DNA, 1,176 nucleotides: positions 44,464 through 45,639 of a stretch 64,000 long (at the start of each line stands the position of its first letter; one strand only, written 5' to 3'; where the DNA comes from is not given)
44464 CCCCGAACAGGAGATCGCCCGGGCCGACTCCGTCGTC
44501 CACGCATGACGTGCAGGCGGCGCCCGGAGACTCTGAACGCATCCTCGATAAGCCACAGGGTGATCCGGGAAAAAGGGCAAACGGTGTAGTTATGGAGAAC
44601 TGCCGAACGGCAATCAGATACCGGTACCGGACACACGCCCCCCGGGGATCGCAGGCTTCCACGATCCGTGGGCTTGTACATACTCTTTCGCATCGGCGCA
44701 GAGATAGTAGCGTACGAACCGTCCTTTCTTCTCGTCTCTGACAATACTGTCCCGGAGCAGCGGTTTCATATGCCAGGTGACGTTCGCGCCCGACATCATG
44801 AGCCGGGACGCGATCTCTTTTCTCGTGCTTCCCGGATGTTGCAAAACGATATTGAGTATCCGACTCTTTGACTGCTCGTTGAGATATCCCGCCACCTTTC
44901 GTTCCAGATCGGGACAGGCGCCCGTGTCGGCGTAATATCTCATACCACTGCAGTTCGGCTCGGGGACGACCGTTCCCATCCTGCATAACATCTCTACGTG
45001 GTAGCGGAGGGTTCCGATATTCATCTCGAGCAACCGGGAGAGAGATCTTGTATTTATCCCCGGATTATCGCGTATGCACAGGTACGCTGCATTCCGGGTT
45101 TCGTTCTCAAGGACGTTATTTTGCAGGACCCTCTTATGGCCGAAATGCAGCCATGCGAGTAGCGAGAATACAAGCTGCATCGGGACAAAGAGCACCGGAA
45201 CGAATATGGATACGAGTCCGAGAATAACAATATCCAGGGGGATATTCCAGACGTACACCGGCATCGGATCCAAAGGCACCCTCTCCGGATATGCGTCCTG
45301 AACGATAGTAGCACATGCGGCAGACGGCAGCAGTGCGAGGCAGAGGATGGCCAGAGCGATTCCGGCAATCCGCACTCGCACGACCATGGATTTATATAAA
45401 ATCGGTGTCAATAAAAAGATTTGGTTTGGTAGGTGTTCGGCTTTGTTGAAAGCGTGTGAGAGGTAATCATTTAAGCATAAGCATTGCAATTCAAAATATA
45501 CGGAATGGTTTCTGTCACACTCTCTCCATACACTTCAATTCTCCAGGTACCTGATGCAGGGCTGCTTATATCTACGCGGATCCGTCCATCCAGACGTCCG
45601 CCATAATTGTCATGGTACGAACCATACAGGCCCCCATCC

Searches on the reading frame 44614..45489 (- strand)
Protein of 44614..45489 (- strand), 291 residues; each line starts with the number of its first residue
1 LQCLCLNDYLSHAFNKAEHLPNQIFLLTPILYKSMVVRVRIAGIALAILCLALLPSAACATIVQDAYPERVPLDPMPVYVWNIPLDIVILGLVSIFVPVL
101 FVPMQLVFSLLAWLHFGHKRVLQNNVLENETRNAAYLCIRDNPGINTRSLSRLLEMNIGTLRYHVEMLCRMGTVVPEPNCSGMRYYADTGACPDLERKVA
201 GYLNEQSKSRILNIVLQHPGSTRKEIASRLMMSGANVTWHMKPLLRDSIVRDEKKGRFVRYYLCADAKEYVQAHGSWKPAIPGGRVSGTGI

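Call 11: search_protein_families(library=pfam, proteins=[window:44614-45489:-], max_evalue=0.01)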
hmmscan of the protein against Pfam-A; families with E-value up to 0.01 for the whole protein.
window:44614-45489:- (291 aa): 4 families
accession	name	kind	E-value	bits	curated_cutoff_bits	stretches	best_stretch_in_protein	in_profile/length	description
PF13412.12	HTH_24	-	2.8e-16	59.2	21.9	2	209-251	6-48/48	Winged helix-turn-helix DNA-binding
PF24266.1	HTH_HVO_0163_N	-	2.4e-13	50.4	31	2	129-198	1-68/70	HVO_0163, N-terminal HTH domain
PF12840.13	HTH_20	-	9e-06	26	27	1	211-251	9-49/51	Helix-turn-helix domain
PF01047.28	MarR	-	0.00025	21.3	24.6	0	210-251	7-48/59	MarR family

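Call 69: search_protein_families(library=ncbifam, max_evalue=0.1, proteins=[window:44614-45489:-])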
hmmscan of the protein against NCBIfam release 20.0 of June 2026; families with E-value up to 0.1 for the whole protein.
window:44614-45489:- (291 aa): 8 families
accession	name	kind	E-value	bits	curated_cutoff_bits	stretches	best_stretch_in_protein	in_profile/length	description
NF033788.1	HTH_metalloreg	subfamily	8.8e-09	35.1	55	1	202-264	7-69/77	metalloregulator ArsR/SmtB family transcription factor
NF033789.1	repress_SdpR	subfamily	2.4e-06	27.4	100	1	203-264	5-65/79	autorepressor SdpR family transcription factor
TIGR04176.1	MarR_EPS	equivalog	4.5e-06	26.7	88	0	204-251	2-49/105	MarR family EPS-associated transcriptional regulator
NF047906.1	CdPbTransRegCmtR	equivalog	0.00012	21.9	150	1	203-264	18-78/104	Cd(II)/Pb(II)-sensing metalloregulatory transcriptional regulator CmtR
NF045707.1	Dbac_1936_reg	equivalog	0.00082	19.4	115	1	201-266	12-75/99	ArsR/SmtB-type metalloregulator TsoR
NF038251.1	AdcR_fam_Zn_TF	equivalog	0.0042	17.3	175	1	214-274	43-106/143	zinc-dependent MarR family transcriptional regulator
NF041413.1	ArsR_Rv2640c_fam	equivalog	0.0086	16.5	155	0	210-267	46-105/118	Rv2640c family ArsR-like transcriptional regulator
NF053606.1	Sta1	subfamily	0.02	15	80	1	207-255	21-69/100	Sta1 family transcriptional regulator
